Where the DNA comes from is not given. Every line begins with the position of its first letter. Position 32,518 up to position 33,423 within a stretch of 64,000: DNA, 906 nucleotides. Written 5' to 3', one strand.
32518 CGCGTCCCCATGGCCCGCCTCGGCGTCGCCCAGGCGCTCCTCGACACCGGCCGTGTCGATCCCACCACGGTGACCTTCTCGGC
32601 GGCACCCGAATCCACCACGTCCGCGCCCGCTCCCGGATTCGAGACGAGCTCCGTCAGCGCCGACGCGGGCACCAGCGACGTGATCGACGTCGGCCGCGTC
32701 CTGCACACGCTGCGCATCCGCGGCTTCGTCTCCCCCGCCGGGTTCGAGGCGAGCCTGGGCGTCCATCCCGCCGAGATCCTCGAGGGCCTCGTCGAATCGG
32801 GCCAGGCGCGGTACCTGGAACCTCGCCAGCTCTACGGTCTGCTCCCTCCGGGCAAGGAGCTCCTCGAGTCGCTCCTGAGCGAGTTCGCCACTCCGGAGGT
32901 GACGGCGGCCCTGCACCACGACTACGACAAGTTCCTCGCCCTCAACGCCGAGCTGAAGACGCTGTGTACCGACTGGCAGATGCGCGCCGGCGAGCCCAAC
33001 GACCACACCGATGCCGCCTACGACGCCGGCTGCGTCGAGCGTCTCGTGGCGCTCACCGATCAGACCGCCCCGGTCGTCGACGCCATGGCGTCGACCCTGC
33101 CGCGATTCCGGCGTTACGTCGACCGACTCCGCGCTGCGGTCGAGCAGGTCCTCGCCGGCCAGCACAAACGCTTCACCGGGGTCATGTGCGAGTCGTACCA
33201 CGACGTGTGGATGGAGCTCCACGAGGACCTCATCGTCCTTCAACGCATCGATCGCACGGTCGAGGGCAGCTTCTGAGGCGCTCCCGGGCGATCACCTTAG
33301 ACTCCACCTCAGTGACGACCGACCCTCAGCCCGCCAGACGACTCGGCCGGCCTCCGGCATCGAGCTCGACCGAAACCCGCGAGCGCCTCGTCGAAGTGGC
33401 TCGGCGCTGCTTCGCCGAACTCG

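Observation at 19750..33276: Three phosphohistidine swivel-domain proteins with no recognisable ATP-grasp domain, each next to a Rieske oxygenase and a TetR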

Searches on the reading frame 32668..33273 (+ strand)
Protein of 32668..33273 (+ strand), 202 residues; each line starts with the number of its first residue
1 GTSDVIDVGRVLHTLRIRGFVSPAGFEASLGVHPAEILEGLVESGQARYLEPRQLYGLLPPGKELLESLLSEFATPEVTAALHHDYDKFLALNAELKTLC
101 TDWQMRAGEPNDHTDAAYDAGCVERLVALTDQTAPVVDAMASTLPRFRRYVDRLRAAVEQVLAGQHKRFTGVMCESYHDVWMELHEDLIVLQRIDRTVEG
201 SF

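Call 55: predict_structure(alignment_id=A3)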
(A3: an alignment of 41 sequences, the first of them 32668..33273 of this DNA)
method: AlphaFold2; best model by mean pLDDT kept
length: 202 residues; sequences in the alignment: 41
mean_pLDDT: 92.1   pTM: 0.87
mean pLDDT of the five models: 92.1, 91.8, 91.4, 91.0, 91.0
residues with pLDDT >= 90: 177; 70-90: 17; 50-70: 4; < 50: 4
segments of 3 or more residues with pLDDT < 50: 1-3
pLDDT, mean of each block of 10 residues (from residue 1): 69 95 94 96 98 96 95 91 95 96 93 93 97 97 94 96 92 90 95 81 49
secondary structure, 60 per line:
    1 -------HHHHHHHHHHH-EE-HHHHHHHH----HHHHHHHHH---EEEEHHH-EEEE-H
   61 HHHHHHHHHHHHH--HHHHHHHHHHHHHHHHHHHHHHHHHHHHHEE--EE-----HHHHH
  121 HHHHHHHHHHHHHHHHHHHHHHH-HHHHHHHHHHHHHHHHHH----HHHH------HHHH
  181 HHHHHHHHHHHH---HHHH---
elements in order: H8-18 H23-30 H35-43 E47-50 E55-58 H60-73 H76-104 H116-143 H145-162 H167-170 H177-192 H196-199

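Call 61: search_protein_representatives(protein=window:32668-33273:+)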
Query: 202 residues. Proteins with E-value up to 0.001 (for the whole library): 1324; up to 1e-10: 768; up to 1e-30: 37. The best 150 are listed.
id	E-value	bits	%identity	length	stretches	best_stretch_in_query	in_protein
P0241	1.8e-67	243.3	57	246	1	5-202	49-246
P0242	3.7e-65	235.7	55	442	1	6-202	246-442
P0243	4.2e-57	209.5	51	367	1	6-202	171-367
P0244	1.7e-50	187.8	48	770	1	7-202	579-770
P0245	1.0e-48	182.1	49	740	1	10-201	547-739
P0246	1.9e-46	174.7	57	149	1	55-202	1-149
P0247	1.3e-44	168.7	48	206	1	11-202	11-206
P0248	2.6e-44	167.7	47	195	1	11-202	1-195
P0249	1.3e-42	162.1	52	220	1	6-167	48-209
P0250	1.9e-42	161.6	47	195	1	12-202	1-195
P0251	2.6e-42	161.2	58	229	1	71-202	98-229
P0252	1.8e-41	158.4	46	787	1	11-202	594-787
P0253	3.4e-41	157.5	46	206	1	11-201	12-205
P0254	1.3e-39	152.3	46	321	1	9-202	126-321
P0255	4.9e-39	150.5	47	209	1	13-202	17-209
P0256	5.2e-39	150.4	45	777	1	10-202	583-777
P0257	1.1e-38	149.4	46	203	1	11-199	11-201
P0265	3.5e-36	141.2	45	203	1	10-196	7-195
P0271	1.4e-34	136.0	42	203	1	11-199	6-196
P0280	3.0e-30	121.8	37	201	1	11-199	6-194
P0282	4.6e-30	121.2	43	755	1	11-196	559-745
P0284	7.2e-30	120.6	38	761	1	10-194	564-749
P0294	9.8e-29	116.9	36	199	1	10-197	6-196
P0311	3.3e-27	111.9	38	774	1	10-197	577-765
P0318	1.0e-26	110.3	37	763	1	11-194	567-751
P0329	5.0e-26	108.0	40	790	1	11-200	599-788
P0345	3.3e-25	105.4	40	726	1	11-192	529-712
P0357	1.5e-24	103.2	40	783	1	37-197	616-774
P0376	8.4e-24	100.8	41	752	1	39-197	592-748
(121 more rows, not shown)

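Call 62: fold_search(model_id=the predicted structure, library=pdb)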
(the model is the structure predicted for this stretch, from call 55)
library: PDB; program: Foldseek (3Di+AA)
matches with E <= 10: 383; with E <= 0.001: 0
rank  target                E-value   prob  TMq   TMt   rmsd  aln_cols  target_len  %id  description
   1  3fms                  9.7e-02  0.33  0.21  0.20  14.4       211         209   12  Crystal structure of TM0439, a GntR transcriptional regulator (released 2009-02-10)
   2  3sxy_A                1.3e-01  0.25  0.20  0.20  15.1       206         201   10  Metal-free full-length structure of Tm0439, a metal-binding FCD family transcriptional regulator (released 2011-11-16)
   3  5whm_D                1.5e-01  0.51  0.27  0.21  13.4       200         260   12  Crystal Structure of IclR Family Transcriptional Regulator from Brucella abortus (released 2017-08-23)
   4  4p9f_A                1.7e-01  0.23  0.20  0.19  14.4       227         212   12  E. coli McbR/YncC (released 2015-01-14)
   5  4wav_B                2.2e-01  0.33  0.27  0.25  14.1       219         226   12  Crystal Structure of Haloquadratum walsbyi bacteriorhodopsin mutant D93N (released 2015-09-23)
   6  6z74_C                2.2e-01  0.21  0.21  0.19  15.8       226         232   13  Structure of the transcriptional repressor Atu1419 (VanR) in complex with a fortuitous citrate from agrobacterium fabr (released 2020-12-02)
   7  9gm7_C                2.2e-01  0.20  0.21  0.11  21.3       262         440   11  MukBEF in a nucleotide-bound state with open neck gate (monomer) (released 2025-03-26)
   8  6lg2_A                2.3e-01  0.33  0.28  0.30  18.6       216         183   15  VanR bound to Vanillate (released 2020-02-12)
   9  7u5q_B                2.3e-01  0.18  0.20  0.19  14.8       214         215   14  Crystal structure of transcriptional regulator, GntR family, from Brucella melitensis (released 2022-03-09)
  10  3euh_A                2.7e-01  0.20  0.22  0.15  20.0       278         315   13  Crystal Structure of the MukE-MukF Complex (released 2009-01-20)
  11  3ihu_A                2.7e-01  0.18  0.20  0.20  14.1       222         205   11  Crystal structure of DNA binding protein (YP_298823.1) from Ralstonia eutropha JMP134 at 1.92 A resolution (released 2009-08-11)
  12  6z74_D                2.9e-01  0.20  0.23  0.20  15.8       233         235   14  Structure of the transcriptional repressor Atu1419 (VanR) in complex with a fortuitous citrate from agrobacterium fabr (released 2020-12-02)
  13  4qid_B                3.0e-01  0.25  0.27  0.26  14.3       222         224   12  Crystal structure of Haloquadratum walsbyi bacteriorhodopsin (released 2015-07-29)
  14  6z74_B                3.0e-01  0.21  0.22  0.19  15.6       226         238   14  Structure of the transcriptional repressor Atu1419 (VanR) in complex with a fortuitous citrate from agrobacterium fabr (released 2020-12-02)
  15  3ihu_B                3.0e-01  0.15  0.20  0.20  16.6       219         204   16  Crystal structure of DNA binding protein (YP_298823.1) from Ralstonia eutropha JMP134 at 1.92 A resolution (released 2009-08-11)
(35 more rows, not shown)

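Call 63: search_protein_families(library=pfam, max_evalue=0.001, proteins=[P0244, P0245, P0252, P0256, P0282, P0284, P0311, P0318, P0329, P0345])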
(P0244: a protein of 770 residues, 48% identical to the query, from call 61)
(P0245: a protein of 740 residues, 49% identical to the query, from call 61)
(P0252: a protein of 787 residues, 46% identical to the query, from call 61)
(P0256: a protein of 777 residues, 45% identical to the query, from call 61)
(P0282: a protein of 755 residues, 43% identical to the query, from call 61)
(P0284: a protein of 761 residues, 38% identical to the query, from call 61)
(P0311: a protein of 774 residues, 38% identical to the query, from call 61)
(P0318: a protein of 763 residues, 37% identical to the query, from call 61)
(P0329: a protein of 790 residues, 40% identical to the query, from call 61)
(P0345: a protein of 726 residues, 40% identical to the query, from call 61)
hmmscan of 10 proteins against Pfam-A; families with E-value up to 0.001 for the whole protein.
P0244 (770 aa): 2 families
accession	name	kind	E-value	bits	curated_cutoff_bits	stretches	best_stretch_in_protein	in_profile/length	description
PF02896.24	PEP-utilizers_C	-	7.4e-75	252.3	22.8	1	196-534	18-291/293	PEP-utilising enzyme, PEP-binding domain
PF00391.29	PEP-utilizers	-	3.7e-21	74.9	23.1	1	87-165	4-72/72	PEP-utilising enzyme, mobile domain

P0245 (740 aa): 2 families
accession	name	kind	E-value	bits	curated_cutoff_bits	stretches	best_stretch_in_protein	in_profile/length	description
PF01326.24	PPDK_N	-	8.2e-45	153.9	27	3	64-263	80-213/328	Pyruvate phosphate dikinase, AMP/ATP-binding domain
PF00391.29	PEP-utilizers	-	7.2e-19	67.6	23.1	1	403-479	6-72/72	PEP-utilising enzyme, mobile domain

P0252 (787 aa): 2 families
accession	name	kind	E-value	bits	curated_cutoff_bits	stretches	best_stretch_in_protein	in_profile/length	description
PF02896.24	PEP-utilizers_C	-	7.8e-77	258.7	22.8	1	209-547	16-291/293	PEP-utilising enzyme, PEP-binding domain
PF00391.29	PEP-utilizers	-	8.9e-21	73.7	23.1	1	102-180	4-72/72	PEP-utilising enzyme, mobile domain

P0256 (777 aa): 3 families
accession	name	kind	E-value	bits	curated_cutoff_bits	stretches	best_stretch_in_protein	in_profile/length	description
PF02896.24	PEP-utilizers_C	-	1.7e-71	241.2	22.8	1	201-535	19-291/293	PEP-utilising enzyme, PEP-binding domain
PF00391.29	PEP-utilizers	-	3.1e-22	78.4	23.1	1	91-169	4-72/72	PEP-utilising enzyme, mobile domain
PF03328.21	HpcH_HpaI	-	0.00052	19.8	25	1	371-438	88-157/221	HpcH/HpaI aldolase/citrate lyase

P0282 (755 aa): 1 family
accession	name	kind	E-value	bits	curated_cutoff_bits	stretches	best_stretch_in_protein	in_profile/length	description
PF00391.29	PEP-utilizers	-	7.4e-21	74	23.1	1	454-524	2-72/72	PEP-utilising enzyme, mobile domain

P0284 (761 aa): 1 family
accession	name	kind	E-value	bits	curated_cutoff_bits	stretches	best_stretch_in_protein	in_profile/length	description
PF00391.29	PEP-utilizers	-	1.3e-21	76.5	23.1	1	456-526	2-72/72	PEP-utilising enzyme, mobile domain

P0311 (774 aa): 1 family
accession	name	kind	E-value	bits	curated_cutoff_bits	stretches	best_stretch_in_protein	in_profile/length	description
PF00391.29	PEP-utilizers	-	2.3e-24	85.2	23.1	1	461-531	2-72/72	PEP-utilising enzyme, mobile domain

P0318 (763 aa): 1 family
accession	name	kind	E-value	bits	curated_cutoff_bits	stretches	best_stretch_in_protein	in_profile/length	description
PF00391.29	PEP-utilizers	-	3.9e-24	84.5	23.1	1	457-527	2-72/72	PEP-utilising enzyme, mobile domain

P0329 (790 aa): 2 families
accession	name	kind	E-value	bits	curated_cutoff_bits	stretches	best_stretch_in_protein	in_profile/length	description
PF02896.24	PEP-utilizers_C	-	3.9e-70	236.8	22.8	1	214-550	19-291/293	PEP-utilising enzyme, PEP-binding domain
PF00391.29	PEP-utilizers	-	3.8e-20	71.7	23.1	1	103-182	3-72/72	PEP-utilising enzyme, mobile domain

P0345 (726 aa): 2 families
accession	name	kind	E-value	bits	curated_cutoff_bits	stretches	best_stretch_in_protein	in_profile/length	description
PF01326.24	PPDK_N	-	1.1e-42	146.9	27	2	38-265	2-218/328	Pyruvate phosphate dikinase, AMP/ATP-binding domain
PF00391.29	PEP-utilizers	-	2e-22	79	23.1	1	396-465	3-72/72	PEP-utilising enzyme, mobile domain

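Call 64: list_cluster_members(proteins=[P0247, P0248, P0253, P0257, P0265, P0271, P0280, P0294, P0244, P0282])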
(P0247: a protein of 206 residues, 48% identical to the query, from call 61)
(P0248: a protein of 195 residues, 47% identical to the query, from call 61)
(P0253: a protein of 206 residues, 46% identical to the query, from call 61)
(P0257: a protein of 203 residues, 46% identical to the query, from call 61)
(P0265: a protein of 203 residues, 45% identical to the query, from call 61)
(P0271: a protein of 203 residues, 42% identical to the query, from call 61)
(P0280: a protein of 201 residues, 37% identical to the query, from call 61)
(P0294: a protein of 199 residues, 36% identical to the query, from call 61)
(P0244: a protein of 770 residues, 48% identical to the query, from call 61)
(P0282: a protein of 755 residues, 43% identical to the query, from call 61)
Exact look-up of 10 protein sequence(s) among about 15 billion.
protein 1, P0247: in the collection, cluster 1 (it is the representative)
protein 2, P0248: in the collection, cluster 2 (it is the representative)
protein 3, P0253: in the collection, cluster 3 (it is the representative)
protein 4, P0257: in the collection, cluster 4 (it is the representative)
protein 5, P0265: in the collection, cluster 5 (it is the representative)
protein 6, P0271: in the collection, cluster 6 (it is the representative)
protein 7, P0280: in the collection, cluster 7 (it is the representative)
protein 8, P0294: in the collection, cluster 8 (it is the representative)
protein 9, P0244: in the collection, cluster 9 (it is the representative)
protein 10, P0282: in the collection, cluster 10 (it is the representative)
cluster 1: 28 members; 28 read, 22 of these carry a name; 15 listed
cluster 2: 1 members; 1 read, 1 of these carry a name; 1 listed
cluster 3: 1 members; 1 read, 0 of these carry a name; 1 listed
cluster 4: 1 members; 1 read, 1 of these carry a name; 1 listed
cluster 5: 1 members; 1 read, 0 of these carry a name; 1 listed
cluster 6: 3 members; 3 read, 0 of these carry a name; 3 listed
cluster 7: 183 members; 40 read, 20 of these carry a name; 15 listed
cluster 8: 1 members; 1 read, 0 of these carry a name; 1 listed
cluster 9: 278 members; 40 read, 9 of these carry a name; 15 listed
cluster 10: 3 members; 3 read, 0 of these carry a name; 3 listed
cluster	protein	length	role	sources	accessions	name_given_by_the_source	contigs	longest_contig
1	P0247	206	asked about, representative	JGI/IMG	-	hypothetical protein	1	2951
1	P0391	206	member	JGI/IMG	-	hypothetical protein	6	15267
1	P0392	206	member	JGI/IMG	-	hypothetical protein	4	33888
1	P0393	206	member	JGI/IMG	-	hypothetical protein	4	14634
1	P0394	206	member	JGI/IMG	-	hypothetical protein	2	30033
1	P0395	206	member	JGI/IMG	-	hypothetical protein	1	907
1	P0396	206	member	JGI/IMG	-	hypothetical protein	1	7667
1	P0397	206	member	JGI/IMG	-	hypothetical protein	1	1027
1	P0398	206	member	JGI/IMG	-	hypothetical protein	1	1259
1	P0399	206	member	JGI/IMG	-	hypothetical protein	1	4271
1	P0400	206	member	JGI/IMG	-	hypothetical protein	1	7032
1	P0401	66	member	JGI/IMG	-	hypothetical protein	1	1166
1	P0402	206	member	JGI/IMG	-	hypothetical protein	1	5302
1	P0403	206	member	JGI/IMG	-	hypothetical protein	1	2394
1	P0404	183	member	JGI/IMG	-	hypothetical protein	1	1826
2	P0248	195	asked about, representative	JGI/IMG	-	hypothetical protein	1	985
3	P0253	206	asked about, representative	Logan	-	-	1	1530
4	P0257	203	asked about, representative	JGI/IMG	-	hypothetical protein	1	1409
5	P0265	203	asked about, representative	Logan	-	-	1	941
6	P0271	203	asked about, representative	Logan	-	-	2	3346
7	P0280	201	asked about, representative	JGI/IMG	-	hypothetical protein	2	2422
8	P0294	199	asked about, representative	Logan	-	-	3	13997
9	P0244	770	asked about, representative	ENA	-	-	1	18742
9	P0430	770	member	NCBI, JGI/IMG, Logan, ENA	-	-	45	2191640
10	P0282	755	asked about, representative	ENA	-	-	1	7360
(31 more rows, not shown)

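Call 81: list_cluster_members(proteins=[P0252, P0256, P0329, P0245, P0345, P0311, P0318, P0284, P0357, P0376])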
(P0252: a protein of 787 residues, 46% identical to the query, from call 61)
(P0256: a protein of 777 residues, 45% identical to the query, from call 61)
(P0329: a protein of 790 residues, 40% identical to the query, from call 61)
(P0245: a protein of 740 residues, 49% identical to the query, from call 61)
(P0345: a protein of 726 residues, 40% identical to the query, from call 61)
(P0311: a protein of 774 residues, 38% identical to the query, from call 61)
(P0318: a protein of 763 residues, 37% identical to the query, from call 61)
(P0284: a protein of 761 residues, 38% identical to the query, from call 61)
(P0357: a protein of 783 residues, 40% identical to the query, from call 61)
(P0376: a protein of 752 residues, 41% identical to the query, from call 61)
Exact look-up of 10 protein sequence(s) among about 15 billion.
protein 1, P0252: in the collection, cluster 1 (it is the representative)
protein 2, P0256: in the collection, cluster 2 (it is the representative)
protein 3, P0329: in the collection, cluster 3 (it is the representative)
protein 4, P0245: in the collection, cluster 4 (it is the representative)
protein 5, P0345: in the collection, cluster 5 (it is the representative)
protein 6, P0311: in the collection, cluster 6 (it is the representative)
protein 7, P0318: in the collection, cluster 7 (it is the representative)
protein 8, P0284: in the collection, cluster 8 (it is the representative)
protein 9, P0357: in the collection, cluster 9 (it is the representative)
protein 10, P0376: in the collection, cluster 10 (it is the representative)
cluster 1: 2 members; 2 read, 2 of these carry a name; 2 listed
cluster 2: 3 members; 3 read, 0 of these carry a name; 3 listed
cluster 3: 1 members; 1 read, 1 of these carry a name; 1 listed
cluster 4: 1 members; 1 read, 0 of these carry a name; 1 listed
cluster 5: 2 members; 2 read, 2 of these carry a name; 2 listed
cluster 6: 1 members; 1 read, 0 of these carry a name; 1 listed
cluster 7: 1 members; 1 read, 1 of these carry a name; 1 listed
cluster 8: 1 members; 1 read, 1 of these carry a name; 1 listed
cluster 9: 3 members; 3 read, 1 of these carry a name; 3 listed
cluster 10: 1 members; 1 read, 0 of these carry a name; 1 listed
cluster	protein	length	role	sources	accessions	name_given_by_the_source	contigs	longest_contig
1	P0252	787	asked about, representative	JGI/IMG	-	phosphoenolpyruvate-protein kinase (PTS system EI component)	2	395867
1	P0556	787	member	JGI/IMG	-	phosphoenolpyruvate-protein kinase (PTS system EI component)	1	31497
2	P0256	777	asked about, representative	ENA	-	-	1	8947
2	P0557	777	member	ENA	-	-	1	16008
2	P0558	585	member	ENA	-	-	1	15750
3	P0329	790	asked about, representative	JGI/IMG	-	phosphoenolpyruvate-protein kinase (PTS system EI component)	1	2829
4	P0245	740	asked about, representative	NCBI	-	-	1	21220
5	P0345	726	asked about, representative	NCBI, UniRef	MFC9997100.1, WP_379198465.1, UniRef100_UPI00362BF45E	pyruvate, phosphate dikinase [Nocardia sp. NPDC127526] | pyruvate, phosphate dikinase n=1 Tax=Nocardia sp. NPDC127526 TaxID=3345393 ...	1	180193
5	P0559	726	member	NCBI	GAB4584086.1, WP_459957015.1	pyruvate, phosphate dikinase [Nocardia sp. IFM 10818]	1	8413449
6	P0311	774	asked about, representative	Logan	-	-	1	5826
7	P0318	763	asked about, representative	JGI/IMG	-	pyruvate,water dikinase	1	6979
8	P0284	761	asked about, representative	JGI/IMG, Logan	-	phosphohistidine swiveling domain-containing protein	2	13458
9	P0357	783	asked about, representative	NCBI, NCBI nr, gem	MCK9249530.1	MAG: PEP-utilizing enzyme [Solirubrobacteraceae bacterium] | PEP-utilizing enzyme [Solirubrobacteraceae bacterium]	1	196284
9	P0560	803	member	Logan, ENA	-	-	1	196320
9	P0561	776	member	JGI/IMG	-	-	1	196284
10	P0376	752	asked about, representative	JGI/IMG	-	-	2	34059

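Call 82: find_encoding_contigs(protein=P0357, flank=8000, max_places=2)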
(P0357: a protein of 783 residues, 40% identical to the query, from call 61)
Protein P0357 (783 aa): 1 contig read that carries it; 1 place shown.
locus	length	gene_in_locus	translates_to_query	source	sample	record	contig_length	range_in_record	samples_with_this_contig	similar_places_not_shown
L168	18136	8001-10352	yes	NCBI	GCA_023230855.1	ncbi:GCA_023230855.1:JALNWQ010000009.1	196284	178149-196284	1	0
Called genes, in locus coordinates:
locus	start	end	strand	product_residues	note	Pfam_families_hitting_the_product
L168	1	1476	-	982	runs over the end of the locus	PF00501:AMP-binding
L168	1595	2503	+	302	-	PF00561:Abhydrolase_1, PF12146:Hydrolase_4, PF12697:Abhydrolase_6, PF00561:Abhydrolase_1 (weak)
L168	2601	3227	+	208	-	PF00440:TetR_N (faint), PF16925:TetR_C_13 (faint), PF21313:EthR_C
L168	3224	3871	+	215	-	PF00440:TetR_N (faint)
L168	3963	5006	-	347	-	PF00795:CN_hydrolase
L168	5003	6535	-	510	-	PF00890:FAD_binding_2 (faint), PF01266:DAO (faint), PF01494:FAD_binding_3, PF12831:FAD_oxidored (weak)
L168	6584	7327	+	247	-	PF00440:TetR_N, PF13305:TetR_C_33 (weak)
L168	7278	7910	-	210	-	PF00440:TetR_N, PF21306:TetR_C_40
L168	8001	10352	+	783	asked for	PF00391:PEP-utilizers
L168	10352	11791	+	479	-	PF01326:PPDK_N, PF00391:PEP-utilizers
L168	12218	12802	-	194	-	PF00440:TetR_N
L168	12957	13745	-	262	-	PF13483:Lactamase_B_3, PF12706:Lactamase_B_2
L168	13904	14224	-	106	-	PF18478:PIN_10, PF18480:DUF5615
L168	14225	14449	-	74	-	PF04255:DUF433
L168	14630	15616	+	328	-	PF00795:CN_hydrolase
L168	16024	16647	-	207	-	-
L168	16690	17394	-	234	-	PF00089:Trypsin (faint)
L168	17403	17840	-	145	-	-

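Call 83: search_protein_families(library=pfam, max_evalue=5, proteins=[window:32668-33273:+, P0280])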
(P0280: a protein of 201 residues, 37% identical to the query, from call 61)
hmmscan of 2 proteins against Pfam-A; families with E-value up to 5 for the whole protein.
window:32668-33273:+ (202 aa): 0 families

P0280 (201 aa): 2 families
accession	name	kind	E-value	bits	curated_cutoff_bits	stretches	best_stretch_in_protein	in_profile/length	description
PF24409.1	wHTH-PRTase_assc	-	0.073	13.6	27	1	5-69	2-63/83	wHTH-PRTase associated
PF06969.22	HemN_C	-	0.084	13.4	24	1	21-58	26-65/67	HemN C-terminal domain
